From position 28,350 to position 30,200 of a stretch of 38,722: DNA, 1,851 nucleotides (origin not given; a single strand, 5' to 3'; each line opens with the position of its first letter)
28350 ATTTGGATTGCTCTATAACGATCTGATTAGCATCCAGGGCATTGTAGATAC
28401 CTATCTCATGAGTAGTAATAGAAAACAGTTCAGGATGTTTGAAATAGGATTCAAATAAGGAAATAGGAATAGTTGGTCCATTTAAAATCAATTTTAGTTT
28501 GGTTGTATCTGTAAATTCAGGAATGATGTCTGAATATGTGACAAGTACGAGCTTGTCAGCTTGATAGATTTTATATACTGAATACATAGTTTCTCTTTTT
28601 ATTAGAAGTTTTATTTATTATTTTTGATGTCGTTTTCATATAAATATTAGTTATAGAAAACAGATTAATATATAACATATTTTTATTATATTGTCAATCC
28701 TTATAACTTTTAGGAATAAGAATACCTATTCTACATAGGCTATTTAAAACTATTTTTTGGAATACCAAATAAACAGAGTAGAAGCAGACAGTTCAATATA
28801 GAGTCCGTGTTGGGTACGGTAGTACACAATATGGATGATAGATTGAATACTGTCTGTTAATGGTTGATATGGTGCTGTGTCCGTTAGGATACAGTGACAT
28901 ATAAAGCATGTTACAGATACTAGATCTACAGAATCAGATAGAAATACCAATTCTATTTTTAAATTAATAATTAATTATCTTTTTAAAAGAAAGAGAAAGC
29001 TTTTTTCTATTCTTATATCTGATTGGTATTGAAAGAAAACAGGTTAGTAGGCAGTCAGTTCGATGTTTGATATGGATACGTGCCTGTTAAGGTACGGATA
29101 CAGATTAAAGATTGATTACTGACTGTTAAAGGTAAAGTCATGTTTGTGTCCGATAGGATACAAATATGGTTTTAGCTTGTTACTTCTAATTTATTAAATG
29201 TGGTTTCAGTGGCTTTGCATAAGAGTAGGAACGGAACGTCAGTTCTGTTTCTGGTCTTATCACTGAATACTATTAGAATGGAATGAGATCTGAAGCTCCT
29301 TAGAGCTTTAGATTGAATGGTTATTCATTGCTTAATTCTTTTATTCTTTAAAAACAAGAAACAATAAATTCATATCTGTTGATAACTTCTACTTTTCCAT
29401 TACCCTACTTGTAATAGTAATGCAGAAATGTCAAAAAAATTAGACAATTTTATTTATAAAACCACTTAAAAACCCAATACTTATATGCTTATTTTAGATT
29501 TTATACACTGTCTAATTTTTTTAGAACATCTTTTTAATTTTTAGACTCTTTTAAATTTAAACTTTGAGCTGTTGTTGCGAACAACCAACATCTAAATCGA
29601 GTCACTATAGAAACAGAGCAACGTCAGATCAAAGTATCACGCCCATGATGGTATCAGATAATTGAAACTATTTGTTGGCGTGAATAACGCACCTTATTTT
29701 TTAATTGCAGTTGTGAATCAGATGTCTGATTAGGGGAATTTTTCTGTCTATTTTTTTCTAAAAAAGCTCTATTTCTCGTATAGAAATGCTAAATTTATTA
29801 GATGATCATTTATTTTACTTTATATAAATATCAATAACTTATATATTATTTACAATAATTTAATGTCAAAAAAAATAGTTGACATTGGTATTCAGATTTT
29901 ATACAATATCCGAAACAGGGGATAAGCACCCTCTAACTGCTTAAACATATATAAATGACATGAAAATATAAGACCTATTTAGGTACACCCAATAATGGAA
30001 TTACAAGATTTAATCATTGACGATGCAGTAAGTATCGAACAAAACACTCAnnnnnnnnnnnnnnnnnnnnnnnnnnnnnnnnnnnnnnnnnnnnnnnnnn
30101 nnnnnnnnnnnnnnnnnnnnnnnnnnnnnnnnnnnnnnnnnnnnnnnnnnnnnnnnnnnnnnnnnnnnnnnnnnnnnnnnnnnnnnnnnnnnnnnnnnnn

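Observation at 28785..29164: Two tandem paralogous ~110-nt structured elements with compensatory substitutions in a 1.4-kb gene-free region (candidate new ncRNA pair)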

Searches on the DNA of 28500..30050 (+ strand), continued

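Call 75: search_with_rna_model(model_id=R1, sources=[L097, L098, L099, L100], max_evalue=10, filters=off)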
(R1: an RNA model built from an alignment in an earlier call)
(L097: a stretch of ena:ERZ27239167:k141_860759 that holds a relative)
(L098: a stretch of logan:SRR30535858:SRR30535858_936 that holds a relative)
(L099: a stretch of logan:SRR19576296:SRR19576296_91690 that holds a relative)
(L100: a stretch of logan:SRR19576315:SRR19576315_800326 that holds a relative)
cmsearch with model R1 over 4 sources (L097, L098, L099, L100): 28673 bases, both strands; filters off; matches with E-value up to 10: 21.
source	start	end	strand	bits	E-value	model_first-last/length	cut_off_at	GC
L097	2836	2917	+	50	3e-09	1-87/87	no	0.41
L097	2053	2134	+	42.3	1.6e-07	1-87/87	no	0.41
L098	2236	2307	+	14.3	0.34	1-87/87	no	0.28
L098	2856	2895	+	12.9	0.67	1-87/87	no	0.3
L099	1563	1632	+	11.8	1.2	1-87/87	no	0.26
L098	2447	2478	-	11.2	1.7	1-87/87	no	0.25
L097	1731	1796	+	11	1.9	1-87/87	no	0.24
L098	979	1055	-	10.6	2.3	1-87/87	no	0.34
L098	2452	2483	+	10.4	2.6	1-87/87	no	0.31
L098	389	445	+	9.6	3.7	11-72/87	no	0.3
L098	4954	5037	+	9.6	3.8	1-87/87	no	0.27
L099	8574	8637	-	9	5.2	1-87/87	no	0.33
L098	6270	6332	+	8.9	5.4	1-87/87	no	0.33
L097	4592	4688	+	8.8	5.8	1-87/87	no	0.4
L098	4384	4428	+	8.6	6.3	1-87/87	no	0.29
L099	2999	3057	-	8.5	6.8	1-87/87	no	0.34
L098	2724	2755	-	8.5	6.8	1-87/87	no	0.38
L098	2875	2905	-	8.4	7.2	1-87/87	no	0.23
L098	4814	4875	-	8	8.7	1-87/87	no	0.32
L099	3074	3108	+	8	8.7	1-87/87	no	0.29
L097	1331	1357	+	7.8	9.6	1-87/87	no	0.15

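Call 83: search_with_rna_model(model_id=R1, sources=[L101, L102, L103, L104, L105, L106, L107, L108, L109, L110, L111, L112, L113, L114, L115, L116, L117, L118, L119, L120, L121, L122, L123, L124, L125, L126, L127, L128, L129, L130, L131, L132, L133, L134, L135, L136, L137, L138, L139, L140, L141, L142, L143, L144], max_evalue=0.1)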
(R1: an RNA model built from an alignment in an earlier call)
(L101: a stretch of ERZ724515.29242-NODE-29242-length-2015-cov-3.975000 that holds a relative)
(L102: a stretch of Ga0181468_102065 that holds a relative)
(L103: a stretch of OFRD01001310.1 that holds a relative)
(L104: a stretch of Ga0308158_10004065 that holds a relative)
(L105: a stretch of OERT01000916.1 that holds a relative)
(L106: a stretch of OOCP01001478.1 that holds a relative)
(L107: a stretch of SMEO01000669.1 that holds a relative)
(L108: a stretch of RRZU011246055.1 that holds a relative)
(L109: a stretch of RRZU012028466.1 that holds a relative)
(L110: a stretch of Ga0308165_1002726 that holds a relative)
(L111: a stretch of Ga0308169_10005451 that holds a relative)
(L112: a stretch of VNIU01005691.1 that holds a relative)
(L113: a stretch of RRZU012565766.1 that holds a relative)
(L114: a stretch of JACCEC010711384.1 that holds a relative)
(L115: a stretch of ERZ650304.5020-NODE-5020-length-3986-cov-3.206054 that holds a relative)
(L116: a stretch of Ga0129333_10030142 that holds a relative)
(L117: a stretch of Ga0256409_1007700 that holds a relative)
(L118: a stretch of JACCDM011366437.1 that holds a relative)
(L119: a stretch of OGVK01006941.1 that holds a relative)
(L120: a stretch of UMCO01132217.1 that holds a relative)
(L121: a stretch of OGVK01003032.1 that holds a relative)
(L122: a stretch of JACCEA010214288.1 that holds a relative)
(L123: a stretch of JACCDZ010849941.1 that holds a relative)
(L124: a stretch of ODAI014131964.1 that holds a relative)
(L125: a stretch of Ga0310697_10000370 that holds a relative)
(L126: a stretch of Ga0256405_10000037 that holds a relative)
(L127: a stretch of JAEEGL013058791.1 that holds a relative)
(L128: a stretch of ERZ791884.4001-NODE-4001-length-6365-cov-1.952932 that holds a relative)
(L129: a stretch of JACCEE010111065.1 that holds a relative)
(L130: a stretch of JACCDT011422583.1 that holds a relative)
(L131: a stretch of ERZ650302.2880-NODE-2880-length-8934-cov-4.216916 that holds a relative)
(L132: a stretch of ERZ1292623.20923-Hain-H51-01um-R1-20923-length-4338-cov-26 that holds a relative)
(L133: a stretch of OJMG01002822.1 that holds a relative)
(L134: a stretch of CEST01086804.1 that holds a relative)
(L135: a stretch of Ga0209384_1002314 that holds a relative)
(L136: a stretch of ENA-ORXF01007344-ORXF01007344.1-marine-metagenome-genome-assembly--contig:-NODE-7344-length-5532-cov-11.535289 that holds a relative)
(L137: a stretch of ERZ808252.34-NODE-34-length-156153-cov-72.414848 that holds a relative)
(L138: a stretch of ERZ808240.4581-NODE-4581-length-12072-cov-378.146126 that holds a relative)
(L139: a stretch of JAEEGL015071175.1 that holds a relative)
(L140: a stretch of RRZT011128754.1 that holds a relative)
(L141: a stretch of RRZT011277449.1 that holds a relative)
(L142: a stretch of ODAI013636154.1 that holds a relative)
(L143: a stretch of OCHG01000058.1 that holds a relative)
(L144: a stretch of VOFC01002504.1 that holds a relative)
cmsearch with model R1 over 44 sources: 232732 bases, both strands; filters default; matches with E-value up to 0.1: 12.
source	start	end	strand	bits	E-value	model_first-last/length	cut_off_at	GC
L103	514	600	+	101.9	4.9e-20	1-87/87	no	0.37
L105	501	587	+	101.9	4.9e-20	1-87/87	no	0.37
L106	2451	2537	+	99.2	2e-19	1-87/87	no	0.38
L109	1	84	+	94.4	2.4e-18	4-87/87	5'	0.37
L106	2210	2293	+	71.6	3.4e-13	1-87/87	no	0.4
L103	509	595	-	34.5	7.7e-05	1-87/87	no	0.36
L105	496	582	-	34.5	7.7e-05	1-87/87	no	0.36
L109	1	79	-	34.1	9.5e-05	1-79/87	3'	0.37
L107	2512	2598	+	31.4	0.00039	1-87/87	no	0.37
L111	2512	2598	+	31.4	0.00039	1-87/87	no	0.37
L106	2446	2532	-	27.9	0.0023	1-87/87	no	0.38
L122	135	207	-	21.2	0.075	1-87/87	no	0.27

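Call 92: search_rna_families(source=L007, start=3500, end=4850, threshold=evalue, max_evalue=1)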
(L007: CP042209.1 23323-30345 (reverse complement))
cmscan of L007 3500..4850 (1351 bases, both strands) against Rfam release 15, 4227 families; matches with E-value up to 1: 0.
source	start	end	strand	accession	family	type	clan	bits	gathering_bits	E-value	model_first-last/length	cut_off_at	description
